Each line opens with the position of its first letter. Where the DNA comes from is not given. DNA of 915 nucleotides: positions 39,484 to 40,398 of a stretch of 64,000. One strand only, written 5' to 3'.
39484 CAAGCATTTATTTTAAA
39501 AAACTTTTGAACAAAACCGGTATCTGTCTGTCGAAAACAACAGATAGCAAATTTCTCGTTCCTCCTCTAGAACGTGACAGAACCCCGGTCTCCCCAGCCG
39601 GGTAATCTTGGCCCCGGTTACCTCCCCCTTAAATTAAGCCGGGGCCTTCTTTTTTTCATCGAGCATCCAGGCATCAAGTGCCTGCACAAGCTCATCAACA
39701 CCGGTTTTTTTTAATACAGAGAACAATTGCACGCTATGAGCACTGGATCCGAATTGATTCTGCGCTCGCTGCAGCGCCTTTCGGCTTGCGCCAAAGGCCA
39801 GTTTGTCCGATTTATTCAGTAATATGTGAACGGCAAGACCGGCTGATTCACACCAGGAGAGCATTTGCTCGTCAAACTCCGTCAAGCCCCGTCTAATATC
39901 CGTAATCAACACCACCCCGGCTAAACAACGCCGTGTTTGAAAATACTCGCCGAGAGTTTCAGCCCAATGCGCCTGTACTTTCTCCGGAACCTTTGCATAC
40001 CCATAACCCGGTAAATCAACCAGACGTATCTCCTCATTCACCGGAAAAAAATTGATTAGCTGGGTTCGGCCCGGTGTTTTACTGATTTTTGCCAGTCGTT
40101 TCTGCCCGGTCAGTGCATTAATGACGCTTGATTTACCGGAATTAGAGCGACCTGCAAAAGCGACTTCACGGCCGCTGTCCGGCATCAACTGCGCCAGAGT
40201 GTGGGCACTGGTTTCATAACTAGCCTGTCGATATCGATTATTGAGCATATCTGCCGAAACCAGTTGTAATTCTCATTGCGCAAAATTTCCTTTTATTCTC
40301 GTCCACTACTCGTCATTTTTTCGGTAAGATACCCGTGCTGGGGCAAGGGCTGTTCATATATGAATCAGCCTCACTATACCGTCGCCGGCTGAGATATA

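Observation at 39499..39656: Candidate sigmaE-driven small RNA convergent with engB, in the position of Spot 42 / ErsA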

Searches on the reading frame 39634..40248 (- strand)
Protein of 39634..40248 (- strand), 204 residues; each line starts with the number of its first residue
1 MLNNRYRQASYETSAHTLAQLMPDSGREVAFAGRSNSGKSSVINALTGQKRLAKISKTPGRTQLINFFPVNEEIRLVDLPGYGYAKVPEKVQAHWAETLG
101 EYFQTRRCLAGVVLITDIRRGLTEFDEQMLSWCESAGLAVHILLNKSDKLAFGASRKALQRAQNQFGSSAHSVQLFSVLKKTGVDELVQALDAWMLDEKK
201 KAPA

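Call 9: find_related_loci(query=window:39634-40248:-, collection=genome_contigs, flank=4000)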
Query window:39634-40248:- (204 aa) in genome_contigs; peptide patterns used: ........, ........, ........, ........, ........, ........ (x = any residue, [..] = any of these).
600 stretches matched a pattern (row limit reached: there are more); 593 encode a relative of the query (tblastn E <= 1e-3); the best 80 are kept; 80 distinct loci.
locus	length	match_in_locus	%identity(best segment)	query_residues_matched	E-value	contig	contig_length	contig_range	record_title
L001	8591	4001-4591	71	6-203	3e-91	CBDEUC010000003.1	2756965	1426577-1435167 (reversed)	MAG: Gammaproteobacteria bacterium isolate 8e3bc6ce-b841-443b-bc1b-2004cf7c1c0e genome assembly, contig: contig_3, whole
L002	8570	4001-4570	57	4-194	6e-70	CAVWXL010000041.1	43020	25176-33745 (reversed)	MAG: uncultured Gammaproteobacteria bacterium isolate MFD03551.bin.2.83 genome assembly, contig: contig_85910, whole gen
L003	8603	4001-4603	57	6-203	8e-70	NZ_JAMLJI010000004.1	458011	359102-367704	Larsenimonas suaedae strain DSM 22428 contig4, whole genome shotgun sequence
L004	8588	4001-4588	56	6-199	6e-69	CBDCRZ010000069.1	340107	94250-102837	MAG: Sansalvadorimonas sp. isolate b305b66b-9b52-44f6-b603-abdbb932d1d5 genome assembly, contig: contig_69, whole genome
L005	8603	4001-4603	58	1-197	5e-69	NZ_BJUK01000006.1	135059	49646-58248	Bisbaumannia pacifica strain NBRC 102220 sequence006, whole genome shotgun sequence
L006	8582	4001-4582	55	4-195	3e-68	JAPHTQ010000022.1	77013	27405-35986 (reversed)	MAG: Gammaproteobacteria bacterium isolate N2M-Bin_1 c_000000961923, whole genome shotgun sequence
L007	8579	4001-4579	55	6-197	2e-68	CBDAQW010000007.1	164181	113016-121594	MAG: Endozoicomonas sp. isolate a6423ec3-3432-476e-b384-bdfd598df085 genome assembly, contig: contig_7, whole genome sho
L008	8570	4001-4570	56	4-194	2e-68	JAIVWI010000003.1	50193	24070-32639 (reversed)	MAG: Oceanospirillum sp. isolate HYP3_US_01_1 NODE_6_length_50193_cov_0.469680, whole genome shotgun sequence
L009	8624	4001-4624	55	2-203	4e-68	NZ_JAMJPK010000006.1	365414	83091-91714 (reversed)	Halomonas gemina strain ATCH28 NODE_6_length_365414_cov_63.449249, whole genome shotgun sequence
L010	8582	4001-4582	54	6-195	1e-67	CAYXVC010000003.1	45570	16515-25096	MAG TPA_asm: uncultured Gammaproteobacteria bacterium isolate SRP128015_co1_78 genome assembly, contig: NODE_705_length_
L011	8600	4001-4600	54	4-195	7e-67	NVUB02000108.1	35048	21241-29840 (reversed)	MAG: Ectothiorhodospiraceae bacterium isolate NORP100 NORP100_108, whole genome shotgun sequence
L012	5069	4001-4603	55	6-203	8e-67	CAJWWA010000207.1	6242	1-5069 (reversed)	MAG TPA_asm: uncultured Halieaceae bacterium isolate ERR599053_bin.87_MetaBAT_v2.12.1_MAG genome assembly, contig: NODE_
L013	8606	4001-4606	55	6-203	9e-67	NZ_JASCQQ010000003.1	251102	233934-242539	Halomonas rhizosphaerae strain LR5S13 201, whole genome shotgun sequence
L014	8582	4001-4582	54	6-197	9e-67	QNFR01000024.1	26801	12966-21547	MAG: Gammaproteobacteria bacterium isolate B37_G6 B37_Guay6_scaffold_00526, whole genome shotgun sequence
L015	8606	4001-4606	56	2-197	6e-67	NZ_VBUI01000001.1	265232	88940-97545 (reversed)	Halomonas urmiana strain TBZ3 NODE_1_length_265232_cov_298.105259, whole genome shotgun sequence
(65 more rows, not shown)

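Call 15: find_homologous_proteins(query=window:39634-40248:-, max_evalue=1e-60)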
Query window:39634-40248:- (204 aa): 310 proteins with E <= 1e-60 among 8000 candidates; the best 120 are listed.
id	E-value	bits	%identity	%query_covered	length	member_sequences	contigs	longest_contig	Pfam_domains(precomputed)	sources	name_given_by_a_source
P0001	3.2e-129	446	100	100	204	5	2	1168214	PF01926.30,PF00350.30,PF02421.25,PF00009.34,PF03193.23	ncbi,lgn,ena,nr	ncbi:MAG: YihA family ribosome biogenesis GTP-binding protein [Gammaproteobacteria bacterium]|nr:Yih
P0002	3.9e-104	364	85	97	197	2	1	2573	PF01926.30,PF00350.30,PF02421.25,PF03193.23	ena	-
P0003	1.1e-100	353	81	97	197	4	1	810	PF01926.30,PF00350.30,PF02421.25,PF03193.23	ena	-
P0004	3.2e-95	335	78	96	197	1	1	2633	PF01926.30,PF00350.30,PF02421.25,PF03193.23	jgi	jgi:GTP-binding protein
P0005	3.6e-95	335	76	96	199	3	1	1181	PF01926.30,PF00350.30,PF02421.25,PF03193.23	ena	-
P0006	2.8e-93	329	77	97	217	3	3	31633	PF01926.30,PF02421.25,PF00009.34,PF03193.23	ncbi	ncbi:MAG: GTP-binding protein [Gammaproteobacteria bacterium]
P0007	1.8e-92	326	77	94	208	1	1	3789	PF01926.30,PF00350.30,PF02421.25,PF03193.23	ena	-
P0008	2.4e-92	326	77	97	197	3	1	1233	PF01926.30,PF02421.25,PF03193.23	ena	-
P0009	2.4e-92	326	77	94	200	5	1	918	PF01926.30,PF02421.25,PF03193.23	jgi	jgi:GTP-binding protein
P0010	3.6e-92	325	78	97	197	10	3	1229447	PF01926.30,PF00350.30,PF02421.25,PF03193.23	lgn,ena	-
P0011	3.9e-92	325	73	99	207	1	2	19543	PF01926.30,PF00350.30,PF02421.25,PF03193.23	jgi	jgi:GTP-binding protein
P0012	4.1e-92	325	77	96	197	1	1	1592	PF01926.30,PF02421.25,PF03193.23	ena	-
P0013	4.5e-92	325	76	96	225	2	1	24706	PF01926.30,PF00350.30,PF02421.25,PF03193.23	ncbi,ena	-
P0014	7.8e-92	324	75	97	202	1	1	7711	PF01926.30,PF02421.25,PF00009.34,PF03193.23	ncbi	-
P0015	8.0e-92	324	77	96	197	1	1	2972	PF01926.30,PF02421.25,PF03193.23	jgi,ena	jgi:GTP-binding protein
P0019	1.7e-91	323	75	97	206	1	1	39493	PF01926.30,PF02421.25,PF03193.23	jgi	jgi:GTP-binding protein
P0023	5.5e-91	321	73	99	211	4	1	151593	PF01926.30,PF00350.30,PF02421.25,PF03193.23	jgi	jgi:GTP-binding protein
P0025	7.7e-91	321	77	96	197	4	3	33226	PF01926.30,PF02421.25,PF03193.23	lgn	-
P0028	4.4e-90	318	73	95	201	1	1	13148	PF01926.30,PF02421.25,PF00009.34,PF03193.23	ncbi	-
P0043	1.2e-81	291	71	93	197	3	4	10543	PF01926.30,PF02421.25,PF00009.34,PF03193.23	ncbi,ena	-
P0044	1.5e-76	274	65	97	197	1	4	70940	PF01926.30,PF02421.25,PF00009.34,PF03193.23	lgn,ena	-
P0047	8.7e-72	259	62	96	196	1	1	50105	PF01926.30,PF02421.25,PF03193.23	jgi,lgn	jgi:GTP-binding protein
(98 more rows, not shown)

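Call 16: find_encoding_contigs(protein=P0002, flank=1500, max_places=3)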
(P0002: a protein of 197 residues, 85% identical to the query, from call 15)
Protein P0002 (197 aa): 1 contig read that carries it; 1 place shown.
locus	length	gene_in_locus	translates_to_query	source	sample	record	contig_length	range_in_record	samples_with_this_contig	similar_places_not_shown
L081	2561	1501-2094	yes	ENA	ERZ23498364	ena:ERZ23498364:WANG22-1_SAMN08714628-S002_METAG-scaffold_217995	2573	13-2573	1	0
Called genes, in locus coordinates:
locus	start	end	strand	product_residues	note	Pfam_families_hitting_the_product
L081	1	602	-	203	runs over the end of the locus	PF13462:Thioredoxin_4, PF01323:DSBA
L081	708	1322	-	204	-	PF00034:Cytochrom_C, PF13442:Cytochrome_CBB3 (weak), PF00034:Cytochrom_C, PF13442:Cytochrome_CBB3 (weak)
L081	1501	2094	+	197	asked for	PF03193:RsgA_GTPase (faint), PF00350:Dynamin_N (faint), PF01926:MMR_HSR1, PF02421:FeoB_N (weak)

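Call 17: find_encoding_contigs(protein=P0010, flank=1500, max_places=3)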
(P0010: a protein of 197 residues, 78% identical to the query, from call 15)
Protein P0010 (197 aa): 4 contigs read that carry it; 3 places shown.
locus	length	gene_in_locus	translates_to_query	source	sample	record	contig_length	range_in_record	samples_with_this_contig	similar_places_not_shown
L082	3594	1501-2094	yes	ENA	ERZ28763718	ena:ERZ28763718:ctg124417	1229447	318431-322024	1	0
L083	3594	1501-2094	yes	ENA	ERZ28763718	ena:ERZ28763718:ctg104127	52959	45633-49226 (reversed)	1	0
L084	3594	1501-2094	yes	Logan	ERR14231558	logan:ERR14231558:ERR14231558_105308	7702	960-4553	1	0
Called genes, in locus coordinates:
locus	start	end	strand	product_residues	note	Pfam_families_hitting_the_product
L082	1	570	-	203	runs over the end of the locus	PF13192:Thioredoxin_3 (faint), PF13462:Thioredoxin_4, PF13743:Thioredoxin_5 (faint), PF01323:DSBA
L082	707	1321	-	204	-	PF00034:Cytochrom_C, PF13442:Cytochrome_CBB3 (weak), PF00034:Cytochrom_C, PF13442:Cytochrome_CBB3 (weak)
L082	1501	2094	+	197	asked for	PF03193:RsgA_GTPase (faint), PF00350:Dynamin_N (faint), PF01926:MMR_HSR1, PF02421:FeoB_N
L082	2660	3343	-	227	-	PF00565:SNase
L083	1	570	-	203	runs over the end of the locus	PF13192:Thioredoxin_3 (faint), PF13462:Thioredoxin_4, PF13743:Thioredoxin_5 (faint), PF01323:DSBA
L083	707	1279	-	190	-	PF00034:Cytochrom_C, PF13442:Cytochrome_CBB3 (weak), PF00034:Cytochrom_C, PF13442:Cytochrome_CBB3 (weak)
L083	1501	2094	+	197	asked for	PF03193:RsgA_GTPase (faint), PF00350:Dynamin_N (faint), PF01926:MMR_HSR1, PF02421:FeoB_N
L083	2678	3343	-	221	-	PF00565:SNase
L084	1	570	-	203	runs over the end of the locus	PF13192:Thioredoxin_3 (faint), PF13462:Thioredoxin_4, PF13743:Thioredoxin_5 (faint), PF01323:DSBA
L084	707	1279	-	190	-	PF00034:Cytochrom_C, PF13442:Cytochrome_CBB3 (weak), PF00034:Cytochrom_C, PF13442:Cytochrome_CBB3 (weak)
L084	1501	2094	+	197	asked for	PF03193:RsgA_GTPase (faint), PF00350:Dynamin_N (faint), PF01926:MMR_HSR1, PF02421:FeoB_N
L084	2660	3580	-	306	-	PF00565:SNase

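Call 18: find_encoding_contigs(protein=P0023, flank=1500, max_places=3)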
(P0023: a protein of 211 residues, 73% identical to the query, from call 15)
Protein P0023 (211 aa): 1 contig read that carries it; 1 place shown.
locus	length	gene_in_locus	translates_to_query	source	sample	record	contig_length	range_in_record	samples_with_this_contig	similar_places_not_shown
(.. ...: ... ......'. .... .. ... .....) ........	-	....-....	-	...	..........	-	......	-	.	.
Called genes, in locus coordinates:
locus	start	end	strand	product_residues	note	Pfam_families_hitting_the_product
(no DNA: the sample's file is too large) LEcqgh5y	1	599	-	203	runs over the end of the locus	PF13462:Thioredoxin_4 (weak), PF13192:Thioredoxin_3 (faint), PF13743:Thioredoxin_5 (faint), PF01323:DSBA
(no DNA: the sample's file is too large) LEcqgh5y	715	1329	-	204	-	PF00034:Cytochrom_C, PF13442:Cytochrome_CBB3 (weak), PF00034:Cytochrom_C, PF13442:Cytochrome_CBB3 (weak)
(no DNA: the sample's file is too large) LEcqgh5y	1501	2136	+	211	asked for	PF03193:RsgA_GTPase (faint), PF00350:Dynamin_N (faint), PF01926:MMR_HSR1, PF02421:FeoB_N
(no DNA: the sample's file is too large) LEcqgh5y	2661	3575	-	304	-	PF00565:SNase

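Call 19: find_encoding_contigs(protein=P0044, flank=1500, max_places=3)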
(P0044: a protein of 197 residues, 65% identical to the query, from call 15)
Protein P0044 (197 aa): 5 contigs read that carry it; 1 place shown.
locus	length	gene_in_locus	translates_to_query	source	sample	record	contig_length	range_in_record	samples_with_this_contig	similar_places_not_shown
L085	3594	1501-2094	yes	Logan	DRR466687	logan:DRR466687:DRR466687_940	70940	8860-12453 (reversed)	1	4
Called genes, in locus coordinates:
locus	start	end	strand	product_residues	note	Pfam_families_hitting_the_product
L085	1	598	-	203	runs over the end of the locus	PF13462:Thioredoxin_4, PF13192:Thioredoxin_3 (faint), PF13743:Thioredoxin_5 (faint), PF01323:DSBA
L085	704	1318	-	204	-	PF00034:Cytochrom_C, PF13442:Cytochrome_CBB3 (weak), PF00034:Cytochrom_C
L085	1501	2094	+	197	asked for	PF03193:RsgA_GTPase (faint), PF00009:GTP_EFTU (faint), PF01926:MMR_HSR1, PF02421:FeoB_N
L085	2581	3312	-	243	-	PF00565:SNase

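Call 32: find_encoding_contigs(protein=P0025, flank=1200, max_places=3)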
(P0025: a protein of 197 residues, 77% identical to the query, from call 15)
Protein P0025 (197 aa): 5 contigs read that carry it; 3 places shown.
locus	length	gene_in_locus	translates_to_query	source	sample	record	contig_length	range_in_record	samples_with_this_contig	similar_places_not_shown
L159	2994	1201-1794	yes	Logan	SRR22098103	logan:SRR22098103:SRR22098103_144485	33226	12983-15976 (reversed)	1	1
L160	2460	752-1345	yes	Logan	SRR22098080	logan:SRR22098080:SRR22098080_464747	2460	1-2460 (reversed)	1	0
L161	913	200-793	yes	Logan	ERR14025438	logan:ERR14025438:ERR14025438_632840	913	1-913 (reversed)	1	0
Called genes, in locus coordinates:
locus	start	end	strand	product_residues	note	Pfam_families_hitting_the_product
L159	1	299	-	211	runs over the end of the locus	PF13743:Thioredoxin_5 (faint), PF01323:DSBA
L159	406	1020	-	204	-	PF00034:Cytochrom_C, PF13442:Cytochrome_CBB3 (faint), PF00034:Cytochrom_C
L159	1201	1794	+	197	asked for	PF03193:RsgA_GTPase (faint), PF01926:MMR_HSR1, PF02421:FeoB_N (weak)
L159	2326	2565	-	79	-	-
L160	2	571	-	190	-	?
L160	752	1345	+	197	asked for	PF03193:RsgA_GTPase (faint), PF01926:MMR_HSR1, PF02421:FeoB_N (weak)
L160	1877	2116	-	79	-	-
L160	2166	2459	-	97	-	?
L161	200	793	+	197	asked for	PF03193:RsgA_GTPase (faint), PF01926:MMR_HSR1, PF02421:FeoB_N (weak)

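Call 33: find_encoding_contigs(protein=P0006, flank=1200, max_places=3)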
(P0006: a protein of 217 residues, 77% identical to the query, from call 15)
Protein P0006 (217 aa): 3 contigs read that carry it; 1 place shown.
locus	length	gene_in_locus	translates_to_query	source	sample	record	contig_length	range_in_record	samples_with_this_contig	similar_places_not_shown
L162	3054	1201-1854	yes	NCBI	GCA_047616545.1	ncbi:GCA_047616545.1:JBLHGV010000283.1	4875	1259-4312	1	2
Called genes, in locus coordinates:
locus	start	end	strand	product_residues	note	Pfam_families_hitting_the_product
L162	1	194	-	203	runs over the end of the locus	PF13462:Thioredoxin_4, PF13192:Thioredoxin_3 (faint), PF13743:Thioredoxin_5 (faint), PF01323:DSBA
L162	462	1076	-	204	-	PF00034:Cytochrom_C, PF13442:Cytochrome_CBB3 (weak), PF00034:Cytochrom_C, PF13442:Cytochrome_CBB3 (weak)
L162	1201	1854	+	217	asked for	PF03193:RsgA_GTPase (weak), PF00009:GTP_EFTU (faint), PF01926:MMR_HSR1, PF02421:FeoB_N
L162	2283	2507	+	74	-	-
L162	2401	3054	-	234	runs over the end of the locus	PF00565:SNase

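Call 34: find_encoding_contigs(protein=P0011, flank=1200, max_places=3)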
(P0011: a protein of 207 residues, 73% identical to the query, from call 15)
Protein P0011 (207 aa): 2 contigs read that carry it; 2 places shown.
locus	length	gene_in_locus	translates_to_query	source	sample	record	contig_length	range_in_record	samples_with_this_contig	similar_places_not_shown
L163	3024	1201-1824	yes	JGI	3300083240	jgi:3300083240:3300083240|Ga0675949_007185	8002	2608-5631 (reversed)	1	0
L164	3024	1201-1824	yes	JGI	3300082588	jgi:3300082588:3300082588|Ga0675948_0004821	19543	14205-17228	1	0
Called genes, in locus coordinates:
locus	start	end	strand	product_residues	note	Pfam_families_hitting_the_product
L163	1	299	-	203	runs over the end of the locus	PF13462:Thioredoxin_4, PF01323:DSBA, PF13192:Thioredoxin_3 (faint)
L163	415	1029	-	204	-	PF00034:Cytochrom_C, PF13442:Cytochrome_CBB3 (weak), PF00034:Cytochrom_C, PF13442:Cytochrome_CBB3 (weak)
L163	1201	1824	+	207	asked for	PF03193:RsgA_GTPase (faint), PF00350:Dynamin_N (faint), PF01926:MMR_HSR1, PF02421:FeoB_N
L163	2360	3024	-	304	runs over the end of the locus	PF00565:SNase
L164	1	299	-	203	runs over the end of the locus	PF13462:Thioredoxin_4, PF01323:DSBA, PF13192:Thioredoxin_3 (faint)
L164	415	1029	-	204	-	PF00034:Cytochrom_C, PF13442:Cytochrome_CBB3 (weak), PF00034:Cytochrom_C, PF13442:Cytochrome_CBB3 (weak)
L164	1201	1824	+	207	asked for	PF03193:RsgA_GTPase (faint), PF00350:Dynamin_N (faint), PF01926:MMR_HSR1, PF02421:FeoB_N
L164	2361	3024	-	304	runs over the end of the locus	PF00565:SNase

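Call 35: find_encoding_contigs(protein=P0013, flank=1200, max_places=3)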
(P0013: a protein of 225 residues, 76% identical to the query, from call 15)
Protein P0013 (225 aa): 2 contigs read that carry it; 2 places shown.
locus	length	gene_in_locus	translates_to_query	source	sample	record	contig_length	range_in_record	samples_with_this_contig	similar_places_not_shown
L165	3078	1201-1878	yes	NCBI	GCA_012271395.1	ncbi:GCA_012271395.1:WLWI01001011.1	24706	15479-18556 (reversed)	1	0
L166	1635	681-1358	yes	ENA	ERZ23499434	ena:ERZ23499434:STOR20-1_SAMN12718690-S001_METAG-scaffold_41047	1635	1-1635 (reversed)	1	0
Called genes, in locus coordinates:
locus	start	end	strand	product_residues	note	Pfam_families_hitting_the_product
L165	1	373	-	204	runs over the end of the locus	PF13462:Thioredoxin_4 (weak), PF01323:DSBA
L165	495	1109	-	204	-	PF00034:Cytochrom_C, PF13442:Cytochrome_CBB3, PF00034:Cytochrom_C, PF13442:Cytochrome_CBB3 (weak)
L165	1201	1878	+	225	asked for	PF03193:RsgA_GTPase (faint), PF00350:Dynamin_N (faint), PF01926:MMR_HSR1, PF02421:FeoB_N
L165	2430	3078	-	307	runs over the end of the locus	PF00565:SNase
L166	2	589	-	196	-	?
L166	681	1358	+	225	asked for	PF03193:RsgA_GTPase (faint), PF00350:Dynamin_N (faint), PF01926:MMR_HSR1, PF02421:FeoB_N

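Call 36: find_encoding_contigs(protein=P0019, flank=1200, max_places=2)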
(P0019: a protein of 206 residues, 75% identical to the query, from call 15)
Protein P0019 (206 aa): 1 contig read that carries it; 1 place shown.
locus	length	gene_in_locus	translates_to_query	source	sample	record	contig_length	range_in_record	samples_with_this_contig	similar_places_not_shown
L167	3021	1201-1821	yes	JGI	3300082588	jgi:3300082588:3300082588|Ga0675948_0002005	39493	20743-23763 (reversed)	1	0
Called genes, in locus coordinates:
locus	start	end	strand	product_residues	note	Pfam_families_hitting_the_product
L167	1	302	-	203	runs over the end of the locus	PF13462:Thioredoxin_4, PF13192:Thioredoxin_3 (faint), PF01323:DSBA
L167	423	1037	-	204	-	PF00034:Cytochrom_C, PF13442:Cytochrome_CBB3 (weak), PF00034:Cytochrom_C, PF13442:Cytochrome_CBB3 (weak)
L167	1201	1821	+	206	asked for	PF03193:RsgA_GTPase (faint), PF02421:FeoB_N (weak), PF01926:MMR_HSR1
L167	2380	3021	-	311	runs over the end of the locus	PF00565:SNase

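Call 37: find_encoding_contigs(protein=P0028, flank=1200, max_places=2)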
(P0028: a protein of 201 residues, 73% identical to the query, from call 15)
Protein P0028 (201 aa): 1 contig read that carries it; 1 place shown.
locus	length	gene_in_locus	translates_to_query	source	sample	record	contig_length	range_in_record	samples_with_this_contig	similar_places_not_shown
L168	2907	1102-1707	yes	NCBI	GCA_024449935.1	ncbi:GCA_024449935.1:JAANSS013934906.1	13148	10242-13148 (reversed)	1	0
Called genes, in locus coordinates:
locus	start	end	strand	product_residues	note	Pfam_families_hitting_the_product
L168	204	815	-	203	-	PF13462:Thioredoxin_4, PF01323:DSBA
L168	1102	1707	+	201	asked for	PF03193:RsgA_GTPase (faint), PF00009:GTP_EFTU (faint), PF01926:MMR_HSR1, PF02421:FeoB_N (weak)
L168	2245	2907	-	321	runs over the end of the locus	PF00565:SNase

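Call 38: find_encoding_contigs(protein=P0043, flank=1200, max_places=3)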
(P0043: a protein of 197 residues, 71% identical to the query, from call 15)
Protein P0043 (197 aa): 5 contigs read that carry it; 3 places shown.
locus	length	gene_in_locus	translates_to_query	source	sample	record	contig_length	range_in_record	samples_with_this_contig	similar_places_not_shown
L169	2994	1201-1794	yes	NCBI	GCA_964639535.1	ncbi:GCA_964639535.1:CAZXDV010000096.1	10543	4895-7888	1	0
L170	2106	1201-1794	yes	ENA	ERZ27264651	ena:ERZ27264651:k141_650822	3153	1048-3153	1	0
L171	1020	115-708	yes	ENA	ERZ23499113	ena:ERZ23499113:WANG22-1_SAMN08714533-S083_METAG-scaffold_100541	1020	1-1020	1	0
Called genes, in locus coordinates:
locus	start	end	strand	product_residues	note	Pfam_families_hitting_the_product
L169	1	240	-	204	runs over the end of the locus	PF13462:Thioredoxin_4 (weak), PF13743:Thioredoxin_5 (faint), PF01323:DSBA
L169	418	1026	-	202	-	PF00034:Cytochrom_C, PF13442:Cytochrome_CBB3, PF00034:Cytochrom_C, PF13442:Cytochrome_CBB3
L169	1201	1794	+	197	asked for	PF03193:RsgA_GTPase (weak), PF00009:GTP_EFTU (faint), PF01926:MMR_HSR1, PF02421:FeoB_N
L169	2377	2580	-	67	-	PF01197:Ribosomal_L31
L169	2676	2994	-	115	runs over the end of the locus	PF11333:DUF3135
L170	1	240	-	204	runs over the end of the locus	PF13462:Thioredoxin_4 (weak), PF13743:Thioredoxin_5 (faint), PF01323:DSBA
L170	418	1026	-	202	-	PF00034:Cytochrom_C, PF13442:Cytochrome_CBB3, PF00034:Cytochrom_C, PF13442:Cytochrome_CBB3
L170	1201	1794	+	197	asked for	PF03193:RsgA_GTPase (weak), PF00009:GTP_EFTU (faint), PF01926:MMR_HSR1, PF02421:FeoB_N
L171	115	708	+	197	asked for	PF03193:RsgA_GTPase (weak), PF00009:GTP_EFTU (faint), PF01926:MMR_HSR1, PF02421:FeoB_N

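Call 39: find_encoding_contigs(protein=P0047, flank=1200, max_places=2)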
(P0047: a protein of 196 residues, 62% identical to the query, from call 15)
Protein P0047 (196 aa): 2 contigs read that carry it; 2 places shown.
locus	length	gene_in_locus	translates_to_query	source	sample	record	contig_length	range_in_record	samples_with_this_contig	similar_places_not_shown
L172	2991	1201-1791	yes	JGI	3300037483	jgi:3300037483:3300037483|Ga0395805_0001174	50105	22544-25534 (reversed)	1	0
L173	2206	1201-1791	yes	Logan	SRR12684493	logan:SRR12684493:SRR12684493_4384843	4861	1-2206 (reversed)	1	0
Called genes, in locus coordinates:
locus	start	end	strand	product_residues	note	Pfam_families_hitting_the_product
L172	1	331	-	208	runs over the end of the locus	PF01323:DSBA, PF13462:Thioredoxin_4 (weak)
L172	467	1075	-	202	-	PF00034:Cytochrom_C, PF13442:Cytochrome_CBB3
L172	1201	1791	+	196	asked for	PF03193:RsgA_GTPase (faint), PF01926:MMR_HSR1, PF02421:FeoB_N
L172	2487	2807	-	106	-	PF01197:Ribosomal_L31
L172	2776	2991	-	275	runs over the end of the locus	PF03372:Exo_endo_phos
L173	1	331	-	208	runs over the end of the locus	PF01323:DSBA, PF13462:Thioredoxin_4 (weak)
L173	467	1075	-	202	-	PF00034:Cytochrom_C, PF13442:Cytochrome_CBB3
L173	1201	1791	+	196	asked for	PF03193:RsgA_GTPase (faint), PF01926:MMR_HSR1, PF02421:FeoB_N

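Call 74: search_protein_families(library=pfam, proteins=[window:39634-40248:-])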
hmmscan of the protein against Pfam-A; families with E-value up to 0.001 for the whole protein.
window:39634-40248:- (204 aa): 5 families
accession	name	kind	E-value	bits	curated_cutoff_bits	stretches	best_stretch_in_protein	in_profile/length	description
PF01926.29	MMR_HSR1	-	1.1e-20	74.2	21.9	1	28-146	1-113/113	50S ribosome-binding GTPase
PF03193.22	RsgA_GTPase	-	9.3e-10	39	30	1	15-82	97-168/174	RsgA GTPase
PF02421.24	FeoB_N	-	4.4e-07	30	27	1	28-85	2-59/156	Ferrous iron transport protein B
PF00009.33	GTP_EFTU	-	2.5e-06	27.6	26.5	1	107-194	91-185/188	Elongation factor Tu GTP binding domain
PF00350.29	Dynamin_N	-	4.9e-06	27.1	27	1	29-53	1-25/168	Dynamin family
